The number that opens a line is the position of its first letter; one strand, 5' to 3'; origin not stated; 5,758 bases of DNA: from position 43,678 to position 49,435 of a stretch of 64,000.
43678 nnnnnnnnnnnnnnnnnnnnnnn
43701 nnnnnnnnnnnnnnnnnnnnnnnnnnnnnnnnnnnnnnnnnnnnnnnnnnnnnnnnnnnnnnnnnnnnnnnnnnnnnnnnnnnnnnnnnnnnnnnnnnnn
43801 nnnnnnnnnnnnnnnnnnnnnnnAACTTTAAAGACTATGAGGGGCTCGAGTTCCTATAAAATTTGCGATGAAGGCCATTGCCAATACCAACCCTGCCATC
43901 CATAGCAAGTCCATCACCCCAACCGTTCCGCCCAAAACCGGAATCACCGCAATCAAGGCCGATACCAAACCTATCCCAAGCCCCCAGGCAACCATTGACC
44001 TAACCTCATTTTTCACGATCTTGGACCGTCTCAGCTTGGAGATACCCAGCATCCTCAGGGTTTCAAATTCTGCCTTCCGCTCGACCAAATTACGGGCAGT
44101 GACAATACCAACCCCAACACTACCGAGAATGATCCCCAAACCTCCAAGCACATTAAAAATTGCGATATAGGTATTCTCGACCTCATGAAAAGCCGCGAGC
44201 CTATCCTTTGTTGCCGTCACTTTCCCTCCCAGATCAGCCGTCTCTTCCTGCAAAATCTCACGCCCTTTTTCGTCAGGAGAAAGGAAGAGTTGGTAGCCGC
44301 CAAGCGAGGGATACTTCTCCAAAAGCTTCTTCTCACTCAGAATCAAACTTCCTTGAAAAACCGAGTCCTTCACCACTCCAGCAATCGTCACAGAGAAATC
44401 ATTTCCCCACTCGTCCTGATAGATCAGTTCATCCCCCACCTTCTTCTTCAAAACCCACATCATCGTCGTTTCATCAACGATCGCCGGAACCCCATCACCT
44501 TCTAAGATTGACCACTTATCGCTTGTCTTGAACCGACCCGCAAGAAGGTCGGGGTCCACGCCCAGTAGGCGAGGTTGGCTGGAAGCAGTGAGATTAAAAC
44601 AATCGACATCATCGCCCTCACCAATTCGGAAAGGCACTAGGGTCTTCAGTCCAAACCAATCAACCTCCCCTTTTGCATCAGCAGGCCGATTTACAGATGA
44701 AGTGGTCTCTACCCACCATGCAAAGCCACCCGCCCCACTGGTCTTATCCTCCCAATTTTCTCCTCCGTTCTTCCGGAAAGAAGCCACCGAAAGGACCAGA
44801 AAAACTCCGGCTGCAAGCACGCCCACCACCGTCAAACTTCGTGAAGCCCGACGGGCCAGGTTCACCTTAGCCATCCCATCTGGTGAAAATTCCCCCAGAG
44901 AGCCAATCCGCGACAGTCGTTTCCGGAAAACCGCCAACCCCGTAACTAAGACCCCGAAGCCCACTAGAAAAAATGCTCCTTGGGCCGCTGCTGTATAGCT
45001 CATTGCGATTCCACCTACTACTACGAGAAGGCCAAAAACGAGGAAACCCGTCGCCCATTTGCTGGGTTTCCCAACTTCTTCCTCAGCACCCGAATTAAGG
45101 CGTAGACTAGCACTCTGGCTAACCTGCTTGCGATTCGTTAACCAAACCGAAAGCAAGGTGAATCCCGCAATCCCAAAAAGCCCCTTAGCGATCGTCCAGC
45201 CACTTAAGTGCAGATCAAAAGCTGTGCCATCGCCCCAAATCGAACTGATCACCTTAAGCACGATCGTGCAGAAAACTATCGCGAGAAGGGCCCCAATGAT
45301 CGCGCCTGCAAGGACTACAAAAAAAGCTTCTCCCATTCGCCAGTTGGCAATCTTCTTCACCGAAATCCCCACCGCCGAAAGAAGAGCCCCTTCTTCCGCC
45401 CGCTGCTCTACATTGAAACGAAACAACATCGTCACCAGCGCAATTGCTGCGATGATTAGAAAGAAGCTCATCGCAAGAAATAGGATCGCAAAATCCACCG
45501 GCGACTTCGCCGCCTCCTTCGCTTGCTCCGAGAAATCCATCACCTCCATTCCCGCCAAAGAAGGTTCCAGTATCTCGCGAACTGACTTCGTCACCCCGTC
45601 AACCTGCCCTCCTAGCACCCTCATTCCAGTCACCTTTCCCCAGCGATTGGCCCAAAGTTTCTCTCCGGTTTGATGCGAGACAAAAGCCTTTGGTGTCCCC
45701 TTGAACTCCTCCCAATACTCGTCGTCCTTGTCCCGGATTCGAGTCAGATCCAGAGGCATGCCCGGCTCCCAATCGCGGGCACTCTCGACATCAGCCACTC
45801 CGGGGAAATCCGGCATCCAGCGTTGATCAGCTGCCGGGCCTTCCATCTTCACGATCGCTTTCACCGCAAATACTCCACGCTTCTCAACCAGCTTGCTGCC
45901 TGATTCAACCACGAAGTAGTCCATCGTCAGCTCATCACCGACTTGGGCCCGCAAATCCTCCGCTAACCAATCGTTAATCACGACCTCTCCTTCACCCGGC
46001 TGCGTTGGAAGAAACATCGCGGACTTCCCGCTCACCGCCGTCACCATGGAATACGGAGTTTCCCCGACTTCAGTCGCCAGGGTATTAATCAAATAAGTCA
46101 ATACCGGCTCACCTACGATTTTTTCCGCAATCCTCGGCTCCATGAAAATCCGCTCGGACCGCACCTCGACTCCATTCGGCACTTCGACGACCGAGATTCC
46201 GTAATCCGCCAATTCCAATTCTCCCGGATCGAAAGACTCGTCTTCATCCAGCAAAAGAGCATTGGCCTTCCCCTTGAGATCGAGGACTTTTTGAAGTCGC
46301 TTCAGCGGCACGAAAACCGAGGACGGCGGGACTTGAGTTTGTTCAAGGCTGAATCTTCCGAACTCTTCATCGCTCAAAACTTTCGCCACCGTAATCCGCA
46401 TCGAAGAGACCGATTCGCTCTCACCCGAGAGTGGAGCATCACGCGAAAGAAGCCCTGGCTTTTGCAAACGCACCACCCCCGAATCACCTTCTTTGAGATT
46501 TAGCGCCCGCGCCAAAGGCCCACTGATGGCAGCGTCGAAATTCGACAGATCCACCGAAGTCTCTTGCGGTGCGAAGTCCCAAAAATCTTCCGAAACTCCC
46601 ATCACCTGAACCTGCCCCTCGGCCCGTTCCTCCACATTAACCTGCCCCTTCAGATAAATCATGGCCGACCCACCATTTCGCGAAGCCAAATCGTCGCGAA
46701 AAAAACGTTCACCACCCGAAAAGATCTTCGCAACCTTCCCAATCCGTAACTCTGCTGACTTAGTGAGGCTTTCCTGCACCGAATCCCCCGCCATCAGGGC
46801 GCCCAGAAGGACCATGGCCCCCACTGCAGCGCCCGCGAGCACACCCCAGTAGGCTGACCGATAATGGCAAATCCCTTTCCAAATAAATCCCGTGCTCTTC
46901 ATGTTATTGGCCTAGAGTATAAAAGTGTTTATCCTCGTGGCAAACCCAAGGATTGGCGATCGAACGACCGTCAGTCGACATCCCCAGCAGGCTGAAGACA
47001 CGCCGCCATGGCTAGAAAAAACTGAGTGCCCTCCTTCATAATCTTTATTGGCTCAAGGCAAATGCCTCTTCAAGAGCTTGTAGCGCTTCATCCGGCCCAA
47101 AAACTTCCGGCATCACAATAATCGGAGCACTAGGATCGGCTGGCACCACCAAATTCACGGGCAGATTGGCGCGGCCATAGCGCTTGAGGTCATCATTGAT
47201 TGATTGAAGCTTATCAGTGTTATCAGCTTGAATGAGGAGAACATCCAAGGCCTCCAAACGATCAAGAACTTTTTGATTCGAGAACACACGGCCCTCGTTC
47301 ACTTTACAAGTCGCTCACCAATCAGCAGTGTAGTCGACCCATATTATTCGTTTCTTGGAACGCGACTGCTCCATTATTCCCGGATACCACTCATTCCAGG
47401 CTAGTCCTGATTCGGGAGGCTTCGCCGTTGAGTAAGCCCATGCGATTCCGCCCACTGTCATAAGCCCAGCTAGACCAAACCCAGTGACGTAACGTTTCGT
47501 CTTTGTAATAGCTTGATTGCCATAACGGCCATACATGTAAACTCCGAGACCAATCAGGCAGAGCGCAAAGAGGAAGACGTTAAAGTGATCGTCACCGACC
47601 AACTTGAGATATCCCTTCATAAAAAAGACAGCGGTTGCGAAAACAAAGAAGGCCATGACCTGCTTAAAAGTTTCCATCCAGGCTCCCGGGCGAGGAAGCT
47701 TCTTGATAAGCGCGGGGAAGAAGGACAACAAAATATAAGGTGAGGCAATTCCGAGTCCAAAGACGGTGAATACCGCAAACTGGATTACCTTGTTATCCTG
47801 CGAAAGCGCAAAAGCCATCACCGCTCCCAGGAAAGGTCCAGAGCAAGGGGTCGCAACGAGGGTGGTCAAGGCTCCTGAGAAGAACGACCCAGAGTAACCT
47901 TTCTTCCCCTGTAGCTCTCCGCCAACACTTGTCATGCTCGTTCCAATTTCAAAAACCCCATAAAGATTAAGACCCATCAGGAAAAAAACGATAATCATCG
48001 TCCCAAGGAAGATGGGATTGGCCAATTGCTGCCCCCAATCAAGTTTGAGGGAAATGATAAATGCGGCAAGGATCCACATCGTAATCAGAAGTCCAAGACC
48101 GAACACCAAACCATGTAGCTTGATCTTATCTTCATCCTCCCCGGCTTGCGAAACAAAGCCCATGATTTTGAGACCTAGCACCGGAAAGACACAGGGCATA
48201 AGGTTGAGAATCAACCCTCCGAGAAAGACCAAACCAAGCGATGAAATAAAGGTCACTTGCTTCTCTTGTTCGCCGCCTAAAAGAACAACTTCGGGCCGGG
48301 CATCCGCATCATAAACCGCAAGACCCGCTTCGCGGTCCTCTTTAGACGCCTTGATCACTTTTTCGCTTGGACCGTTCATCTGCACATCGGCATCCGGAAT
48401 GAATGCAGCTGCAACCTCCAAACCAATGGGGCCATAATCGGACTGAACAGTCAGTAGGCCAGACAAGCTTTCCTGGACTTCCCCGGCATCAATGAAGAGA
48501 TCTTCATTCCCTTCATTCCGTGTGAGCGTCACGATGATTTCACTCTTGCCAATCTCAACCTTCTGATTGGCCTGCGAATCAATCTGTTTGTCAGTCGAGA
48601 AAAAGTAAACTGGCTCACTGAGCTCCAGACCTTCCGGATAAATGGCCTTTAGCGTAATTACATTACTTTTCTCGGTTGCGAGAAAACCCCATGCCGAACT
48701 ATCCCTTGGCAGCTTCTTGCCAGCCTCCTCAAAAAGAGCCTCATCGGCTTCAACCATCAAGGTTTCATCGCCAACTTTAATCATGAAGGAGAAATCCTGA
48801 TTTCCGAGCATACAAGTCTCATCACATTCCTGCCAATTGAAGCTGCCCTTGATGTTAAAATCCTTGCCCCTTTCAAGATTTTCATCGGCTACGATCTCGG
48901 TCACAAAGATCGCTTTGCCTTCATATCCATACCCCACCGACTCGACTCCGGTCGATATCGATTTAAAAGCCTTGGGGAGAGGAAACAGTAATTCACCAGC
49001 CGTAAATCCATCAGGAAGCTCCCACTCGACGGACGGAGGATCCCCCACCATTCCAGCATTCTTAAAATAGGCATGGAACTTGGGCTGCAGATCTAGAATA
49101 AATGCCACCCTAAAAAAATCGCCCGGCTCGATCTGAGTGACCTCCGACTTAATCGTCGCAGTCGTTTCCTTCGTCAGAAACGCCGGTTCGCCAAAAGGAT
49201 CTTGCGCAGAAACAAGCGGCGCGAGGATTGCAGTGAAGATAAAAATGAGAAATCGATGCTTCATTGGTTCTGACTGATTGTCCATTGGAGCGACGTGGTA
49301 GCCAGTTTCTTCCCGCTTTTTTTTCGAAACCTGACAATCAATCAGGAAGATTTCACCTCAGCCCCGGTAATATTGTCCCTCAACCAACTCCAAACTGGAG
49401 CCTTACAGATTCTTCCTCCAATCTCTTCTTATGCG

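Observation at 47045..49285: Predicted selenocysteine in the CxxC motif of a DsbD/ScsB-type membrane disulfide reductase, split into two ORFs by naive calling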

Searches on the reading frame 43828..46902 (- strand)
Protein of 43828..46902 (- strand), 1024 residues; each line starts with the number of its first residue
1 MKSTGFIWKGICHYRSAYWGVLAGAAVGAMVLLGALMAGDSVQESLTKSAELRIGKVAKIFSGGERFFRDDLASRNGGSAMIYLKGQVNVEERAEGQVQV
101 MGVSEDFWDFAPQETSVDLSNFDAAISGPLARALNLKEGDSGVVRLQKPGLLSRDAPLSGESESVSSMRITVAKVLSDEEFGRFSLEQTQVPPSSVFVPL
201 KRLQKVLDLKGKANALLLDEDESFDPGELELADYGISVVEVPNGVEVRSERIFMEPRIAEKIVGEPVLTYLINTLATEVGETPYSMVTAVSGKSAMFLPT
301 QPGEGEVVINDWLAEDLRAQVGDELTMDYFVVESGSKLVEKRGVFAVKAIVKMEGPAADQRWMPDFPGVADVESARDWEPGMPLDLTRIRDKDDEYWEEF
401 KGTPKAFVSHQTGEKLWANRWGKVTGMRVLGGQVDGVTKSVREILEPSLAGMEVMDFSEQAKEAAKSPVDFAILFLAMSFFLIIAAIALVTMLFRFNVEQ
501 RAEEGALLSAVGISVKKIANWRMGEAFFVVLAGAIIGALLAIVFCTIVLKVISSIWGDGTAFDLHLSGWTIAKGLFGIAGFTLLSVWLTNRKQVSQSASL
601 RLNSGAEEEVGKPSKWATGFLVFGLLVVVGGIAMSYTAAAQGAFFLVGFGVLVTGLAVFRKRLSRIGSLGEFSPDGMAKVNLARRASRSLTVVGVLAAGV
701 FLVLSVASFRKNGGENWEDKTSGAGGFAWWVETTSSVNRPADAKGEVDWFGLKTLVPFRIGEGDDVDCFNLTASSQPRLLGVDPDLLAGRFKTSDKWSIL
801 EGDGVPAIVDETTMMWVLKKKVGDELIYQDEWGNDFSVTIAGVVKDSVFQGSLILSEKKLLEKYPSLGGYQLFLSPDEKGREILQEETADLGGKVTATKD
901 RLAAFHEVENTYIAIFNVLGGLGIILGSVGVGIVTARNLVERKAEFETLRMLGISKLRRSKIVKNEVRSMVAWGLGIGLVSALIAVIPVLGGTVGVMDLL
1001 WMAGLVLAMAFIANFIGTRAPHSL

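Call 48: search_protein_families(library=pfam, proteins=[window:43828-46902:-])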
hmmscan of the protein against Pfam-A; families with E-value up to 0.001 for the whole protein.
window:43828-46902:- (1024 aa): 2 families
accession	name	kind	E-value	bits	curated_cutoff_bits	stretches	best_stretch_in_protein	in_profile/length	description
PF02687.27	FtsX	-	7.3e-12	45.8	25.5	2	477-595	2-117/120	FtsX-like permease C-terminal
PF12704.14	MacB_PCD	-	0.00089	20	27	0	22-207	5-180/207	MacB-like periplasmic core domain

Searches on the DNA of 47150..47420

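Call 6: search_rna_families(source=window, start=47150, end=47420, threshold=evalue, max_evalue=10, show_alignments=3)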
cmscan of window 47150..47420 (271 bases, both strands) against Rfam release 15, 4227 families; matches with E-value up to 10: 1.
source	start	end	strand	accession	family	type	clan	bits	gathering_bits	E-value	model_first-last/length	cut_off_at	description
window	47170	47190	+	RF01109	SBRMV1_UPD-PKd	Cis-reg;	-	14.3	33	6.1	1-21/21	no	Pseudoknot of upstream pseudoknot domain (UPD) of the 3'UTR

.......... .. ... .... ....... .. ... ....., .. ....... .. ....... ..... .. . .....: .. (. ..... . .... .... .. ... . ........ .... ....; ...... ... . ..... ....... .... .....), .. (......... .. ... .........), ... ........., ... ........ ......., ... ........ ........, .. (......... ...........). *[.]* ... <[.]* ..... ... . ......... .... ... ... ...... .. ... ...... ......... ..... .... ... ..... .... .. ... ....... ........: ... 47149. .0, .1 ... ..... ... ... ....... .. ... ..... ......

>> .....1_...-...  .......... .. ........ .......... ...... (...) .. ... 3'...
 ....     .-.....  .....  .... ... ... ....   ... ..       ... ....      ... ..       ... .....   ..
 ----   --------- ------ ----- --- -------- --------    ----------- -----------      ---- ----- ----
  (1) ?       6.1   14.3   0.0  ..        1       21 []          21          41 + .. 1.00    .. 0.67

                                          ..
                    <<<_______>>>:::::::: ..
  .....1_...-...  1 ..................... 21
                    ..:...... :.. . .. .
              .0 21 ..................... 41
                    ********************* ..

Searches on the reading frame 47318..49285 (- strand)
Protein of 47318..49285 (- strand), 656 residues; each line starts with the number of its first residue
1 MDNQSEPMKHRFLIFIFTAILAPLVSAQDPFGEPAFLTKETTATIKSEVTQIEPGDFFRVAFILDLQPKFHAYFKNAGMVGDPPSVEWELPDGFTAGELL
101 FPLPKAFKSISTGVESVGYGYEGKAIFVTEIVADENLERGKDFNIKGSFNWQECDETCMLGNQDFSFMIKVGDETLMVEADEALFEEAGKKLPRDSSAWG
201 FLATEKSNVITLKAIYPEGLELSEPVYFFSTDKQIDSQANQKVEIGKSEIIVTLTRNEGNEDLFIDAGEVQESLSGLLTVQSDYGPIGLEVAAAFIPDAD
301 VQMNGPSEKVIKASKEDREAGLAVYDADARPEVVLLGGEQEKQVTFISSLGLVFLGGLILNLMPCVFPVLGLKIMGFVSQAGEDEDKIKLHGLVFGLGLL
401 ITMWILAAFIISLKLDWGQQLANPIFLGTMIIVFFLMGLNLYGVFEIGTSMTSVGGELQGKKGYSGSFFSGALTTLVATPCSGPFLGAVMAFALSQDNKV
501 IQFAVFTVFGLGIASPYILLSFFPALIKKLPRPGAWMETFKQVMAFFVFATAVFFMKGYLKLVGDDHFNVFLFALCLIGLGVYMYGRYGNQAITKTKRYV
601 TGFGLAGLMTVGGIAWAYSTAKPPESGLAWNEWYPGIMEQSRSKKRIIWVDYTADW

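Call 75: list_cluster_members(proteins=[window:47318-49285:-, window:47048-47302:-, P0006])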
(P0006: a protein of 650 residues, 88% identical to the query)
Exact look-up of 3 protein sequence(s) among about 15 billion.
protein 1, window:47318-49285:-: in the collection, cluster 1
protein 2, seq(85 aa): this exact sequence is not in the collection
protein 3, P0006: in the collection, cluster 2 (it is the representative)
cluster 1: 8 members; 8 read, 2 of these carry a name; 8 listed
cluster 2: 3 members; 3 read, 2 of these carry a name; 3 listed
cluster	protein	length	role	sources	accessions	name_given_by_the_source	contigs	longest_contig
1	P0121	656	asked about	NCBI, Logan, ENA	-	-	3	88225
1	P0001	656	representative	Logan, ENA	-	-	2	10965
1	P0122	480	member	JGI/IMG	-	thiol:disulfide interchange protein DsbD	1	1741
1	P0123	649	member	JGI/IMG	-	thiol:disulfide interchange protein DsbD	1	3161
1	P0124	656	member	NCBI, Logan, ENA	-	-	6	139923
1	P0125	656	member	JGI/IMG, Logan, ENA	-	-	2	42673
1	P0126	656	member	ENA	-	-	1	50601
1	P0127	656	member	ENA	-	-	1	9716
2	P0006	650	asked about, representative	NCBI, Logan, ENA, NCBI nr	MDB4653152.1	protein-disulfide reductase DsbD family protein [Akkermansiaceae bacterium]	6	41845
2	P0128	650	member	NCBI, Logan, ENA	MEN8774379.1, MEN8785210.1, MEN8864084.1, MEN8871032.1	MAG: cytochrome c biogenesis protein CcdA [Akkermansiaceae bacterium]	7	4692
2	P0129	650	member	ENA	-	-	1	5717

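Call 76: find_encoding_contigs(protein=window:47318-49285:-, flank=1000, max_places=5)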
Protein window:47318-49285:- (656 aa): 4 contigs read that carry it; 3 places shown.
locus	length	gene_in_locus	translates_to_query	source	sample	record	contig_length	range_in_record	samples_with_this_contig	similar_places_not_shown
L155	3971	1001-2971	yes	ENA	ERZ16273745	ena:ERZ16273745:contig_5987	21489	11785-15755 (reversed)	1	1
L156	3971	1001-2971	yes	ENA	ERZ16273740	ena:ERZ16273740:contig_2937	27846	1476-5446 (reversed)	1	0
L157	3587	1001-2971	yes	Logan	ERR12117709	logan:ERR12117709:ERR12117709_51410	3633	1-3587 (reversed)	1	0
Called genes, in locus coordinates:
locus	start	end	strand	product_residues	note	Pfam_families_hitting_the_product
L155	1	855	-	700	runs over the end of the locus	PF00535:Glycos_transf_2, PF10111:Glyco_tranf_2_2, PF13641:Glyco_tranf_2_3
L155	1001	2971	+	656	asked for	PF11412:DsbD_N, PF02683:DsbD_TM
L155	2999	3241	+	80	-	-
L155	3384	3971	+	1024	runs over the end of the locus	PF02687:FtsX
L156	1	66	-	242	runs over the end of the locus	PF00535:Glycos_transf_2, PF10111:Glyco_tranf_2_2, PF13641:Glyco_tranf_2_3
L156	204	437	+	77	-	-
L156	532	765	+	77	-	-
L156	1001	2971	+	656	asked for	PF11412:DsbD_N, PF02683:DsbD_TM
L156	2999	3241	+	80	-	-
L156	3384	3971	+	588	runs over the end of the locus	PF02687:FtsX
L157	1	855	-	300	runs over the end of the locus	?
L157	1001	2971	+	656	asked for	PF11412:DsbD_N, PF02683:DsbD_TM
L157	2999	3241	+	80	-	-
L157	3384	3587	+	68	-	?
